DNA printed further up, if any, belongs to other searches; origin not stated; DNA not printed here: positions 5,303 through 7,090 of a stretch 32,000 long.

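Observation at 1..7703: DISARM-like four-gene operon with non-canonical composition: fused helicase-DUF1998, PLD nuclease, orphan protein and Cas4-like nuclease, with no methyltransferase visible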

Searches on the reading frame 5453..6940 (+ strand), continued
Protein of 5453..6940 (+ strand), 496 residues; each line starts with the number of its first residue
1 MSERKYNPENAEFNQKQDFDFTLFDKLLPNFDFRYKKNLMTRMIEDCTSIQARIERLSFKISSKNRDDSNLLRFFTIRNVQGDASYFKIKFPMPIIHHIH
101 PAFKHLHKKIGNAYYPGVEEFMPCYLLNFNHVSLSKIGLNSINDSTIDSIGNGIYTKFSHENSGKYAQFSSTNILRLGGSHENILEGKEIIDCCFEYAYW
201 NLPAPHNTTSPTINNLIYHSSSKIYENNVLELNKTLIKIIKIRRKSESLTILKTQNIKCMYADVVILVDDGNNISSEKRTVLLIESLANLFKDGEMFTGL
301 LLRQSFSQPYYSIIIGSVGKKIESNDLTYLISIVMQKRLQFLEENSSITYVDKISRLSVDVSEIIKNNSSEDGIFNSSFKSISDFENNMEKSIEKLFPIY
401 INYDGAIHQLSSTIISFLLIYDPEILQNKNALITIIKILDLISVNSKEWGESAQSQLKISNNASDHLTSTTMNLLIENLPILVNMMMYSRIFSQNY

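Call 57: search_protein_representatives(alignment_id=A1)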
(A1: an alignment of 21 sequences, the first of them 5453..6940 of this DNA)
Query: 21 sequences, 495 profile positions. Proteins with E-value up to 0.001 (for the whole library): 75; up to 1e-10: 57; up to 1e-30: 43. The best 75 are listed.
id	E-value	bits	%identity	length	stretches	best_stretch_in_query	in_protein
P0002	2.6e-263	890.6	-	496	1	1-495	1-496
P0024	5.2e-220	747.8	-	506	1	1-495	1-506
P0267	4.6e-128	444.5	-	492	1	9-494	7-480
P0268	3.4e-117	408.7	-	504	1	3-493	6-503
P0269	1.1e-114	400.4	-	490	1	5-493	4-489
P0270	1.8e-111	389.8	-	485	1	7-493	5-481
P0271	6.5e-108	378.1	-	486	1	11-492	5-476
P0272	4.4e-104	365.4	-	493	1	4-494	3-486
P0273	1.5e-101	357.1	-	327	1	234-495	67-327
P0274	1.7e-97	343.7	-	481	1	16-494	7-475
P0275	2.6e-97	343.1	-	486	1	40-495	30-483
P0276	6.5e-90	318.7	-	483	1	8-492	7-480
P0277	2.4e-89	316.9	-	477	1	23-495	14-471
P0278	3.3e-86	306.5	-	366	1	127-493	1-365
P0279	6.9e-86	305.4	-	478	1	8-490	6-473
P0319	5.0e-13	65.1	-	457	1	77-491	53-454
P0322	1.7e-10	56.8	-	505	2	86-246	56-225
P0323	2.5e-10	56.2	-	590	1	207-366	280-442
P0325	4.0e-10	55.5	-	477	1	63-442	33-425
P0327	6.8e-10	54.8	-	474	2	80-245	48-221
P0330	1.3e-07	47.2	-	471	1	87-442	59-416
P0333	2.2e-07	46.5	-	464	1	87-444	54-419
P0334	4.5e-05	38.9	-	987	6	335-463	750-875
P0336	8.4e-05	38.0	-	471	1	163-440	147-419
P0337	9.1e-05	37.9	-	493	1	158-452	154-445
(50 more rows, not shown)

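Call 59: search_protein_families(library=padloc, proteins=[P0319, P0322, P0325, P0327, P0330, P0333, P0336, P0337, P0334, P0323], max_evalue=0.01)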
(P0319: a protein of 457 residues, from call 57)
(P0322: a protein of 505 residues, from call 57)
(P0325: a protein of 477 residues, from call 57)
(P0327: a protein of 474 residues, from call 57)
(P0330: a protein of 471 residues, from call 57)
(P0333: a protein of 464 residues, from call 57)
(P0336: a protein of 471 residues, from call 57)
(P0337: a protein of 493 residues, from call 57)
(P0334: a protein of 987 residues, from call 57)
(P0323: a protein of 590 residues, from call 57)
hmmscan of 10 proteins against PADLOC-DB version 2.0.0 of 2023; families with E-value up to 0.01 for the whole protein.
P0319 (457 aa): 0 families

P0322 (505 aa): 0 families

P0325 (477 aa): 0 families

P0327 (474 aa): 0 families

P0330 (471 aa): 0 families

P0333 (464 aa): 0 families

P0336 (471 aa): 0 families

P0337 (493 aa): 0 families

P0334 (987 aa): 1 family
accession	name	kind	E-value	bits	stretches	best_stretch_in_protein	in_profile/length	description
PDLC00441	ThsC2|ThsC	-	0.00027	18.8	0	475-525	67-116/148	HIT family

P0323 (590 aa): 1 family
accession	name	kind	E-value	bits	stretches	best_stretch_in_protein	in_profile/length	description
PDLC04134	mad2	-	4.7e-14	50.1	1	165-284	278-404/492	mads_2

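Call 61: search_solved_structures(query=A1, max_evalue=1)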
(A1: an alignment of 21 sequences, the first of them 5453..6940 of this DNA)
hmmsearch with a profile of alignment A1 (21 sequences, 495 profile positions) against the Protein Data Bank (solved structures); distinct sequences matched with E-value up to 1: 0.

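Call 67: search_protein_families(library=ncbifam, proteins=[window:5453-6940:+], max_evalue=1)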
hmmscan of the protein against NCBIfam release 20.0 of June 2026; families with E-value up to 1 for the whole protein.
window:5453-6940:+ (496 aa): 0 families

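Call 68: search_protein_families(library=pfam, proteins=[L008:5827-6585:+, L015:3018-3710:-, L010:30-1463:-, L010:2004-2381:+, L010:2518-2793:+, L013:12237-13106:+], max_evalue=0.05)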
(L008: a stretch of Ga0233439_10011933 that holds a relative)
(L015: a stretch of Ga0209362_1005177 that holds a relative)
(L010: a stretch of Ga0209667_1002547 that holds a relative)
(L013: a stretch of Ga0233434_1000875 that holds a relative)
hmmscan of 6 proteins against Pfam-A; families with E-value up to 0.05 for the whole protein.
L008:5827-6585:+ (253 aa): 1 family
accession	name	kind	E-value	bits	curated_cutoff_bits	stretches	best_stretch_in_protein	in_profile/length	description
PF09520.16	RE_TdeIII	-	7.8e-49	166.9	27.2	1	6-239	3-242/242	Type II restriction endonuclease, TdeIII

L015:3018-3710:- (231 aa): 1 family
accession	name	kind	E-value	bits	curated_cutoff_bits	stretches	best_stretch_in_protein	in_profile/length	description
PF09553.16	RE_Eco47II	-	2.7e-48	164.7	25.9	1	6-206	1-200/202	Eco47II restriction endonuclease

L010:30-1463:- (478 aa): 0 families

L010:2004-2381:+ (126 aa): 0 families

L010:2518-2793:+ (92 aa): 6 families
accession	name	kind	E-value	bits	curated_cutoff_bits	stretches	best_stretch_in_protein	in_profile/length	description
PF14947.12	HTH_45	-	1.1e-17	64.2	25.5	1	4-85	2-76/77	Winged helix-turn-helix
PF14277.12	DUF4364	-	0.0017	18.7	26.9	1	33-79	28-74/162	Domain of unknown function (DUF4364)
PF24409.1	wHTH-PRTase_assc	-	0.0059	17.1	27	1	25-82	11-62/83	wHTH-PRTase associated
PF03501.21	S10_plectin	-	0.016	15.7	26.9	1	37-82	36-81/93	Plectin/S10 domain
PF13412.12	HTH_24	-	0.028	14.4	21.9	0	26-54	19-47/48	Winged helix-turn-helix DNA-binding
PF01090.25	Ribosomal_S19e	-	0.035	14.3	29.4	1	16-77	71-129/137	Ribosomal protein S19e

L013:12237-13106:+ (290 aa): 1 family
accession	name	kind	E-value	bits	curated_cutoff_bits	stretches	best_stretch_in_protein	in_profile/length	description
PF15379.11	DUF4606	-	0.0042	17.7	27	1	35-100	19-85/103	Domain of unknown function (DUF4606)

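Call 75: fold_search(model_id=the predicted structure, library=viral)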
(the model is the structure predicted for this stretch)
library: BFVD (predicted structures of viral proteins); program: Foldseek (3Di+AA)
matches with E <= 10: 542; with E <= 0.001: 0
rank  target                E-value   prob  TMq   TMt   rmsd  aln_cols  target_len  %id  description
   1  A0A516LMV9            4.4e-02  0.35  0.11  0.22  16.3       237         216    9  (no name in the UniProt tables at hand)
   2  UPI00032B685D         4.4e-02  0.13  0.10  0.11  20.5       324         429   12  (no name look-up for this kind of identifier)
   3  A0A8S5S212            5.1e-02  0.95  0.12  0.47   6.9       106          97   13  Uncharacterized protein [Siphoviridae sp. ctCIv11]
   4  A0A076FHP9            6.8e-02  0.04  0.07  0.04  27.6       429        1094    9  DNA-directed RNA polymerase [Aureococcus anophagefferens virus]
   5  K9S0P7                7.9e-02  0.97  0.14  0.19  12.5       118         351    9  (no name in the UniProt tables at hand)
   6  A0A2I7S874            7.9e-02  0.57  0.10  0.36  15.6       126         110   17  Uncharacterized protein [Vibrio phage 2.092.O._10N.286.52.B7]
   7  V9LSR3                8.3e-02  0.84  0.14  0.22  16.6       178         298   12  DekiORF86 (Fragment) [Dendrolimus kikuchii nucleopolyhedrovirus]
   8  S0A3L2                8.7e-02  0.82  0.15  0.37   6.6       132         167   14  Uncharacterized protein [Cellulophaga phage phi14:2]
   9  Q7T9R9                9.6e-02  0.98  0.14  0.20   8.4       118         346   11  Lef-3 [Adoxophyes orana granulovirus]
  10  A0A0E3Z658            1.4e-01  0.72  0.12  0.09  14.1       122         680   16  Lef3 [Lambdina fiscellaria nucleopolyhedrovirus]
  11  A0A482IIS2            1.4e-01  0.04  0.09  0.12  23.7       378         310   13  (no name in the UniProt tables at hand)
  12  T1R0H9                1.5e-01  0.90  0.12  0.13  13.7       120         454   11  LEF-3 [Chrysodeixis chalcites nucleopolyhedrovirus]
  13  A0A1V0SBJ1            1.5e-01  0.03  0.07  0.06  26.0       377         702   12  Uncharacterized protein [Catovirus CTV1]
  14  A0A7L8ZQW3            1.7e-01  0.25  0.09  0.21   8.3        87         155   11  Uncharacterized protein [Erwinia phage pEa_SNUABM_50]
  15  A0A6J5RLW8            1.7e-01  0.18  0.11  0.12   8.6       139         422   12  Intein C-terminal splicing region [uncultured Caudovirales phage]
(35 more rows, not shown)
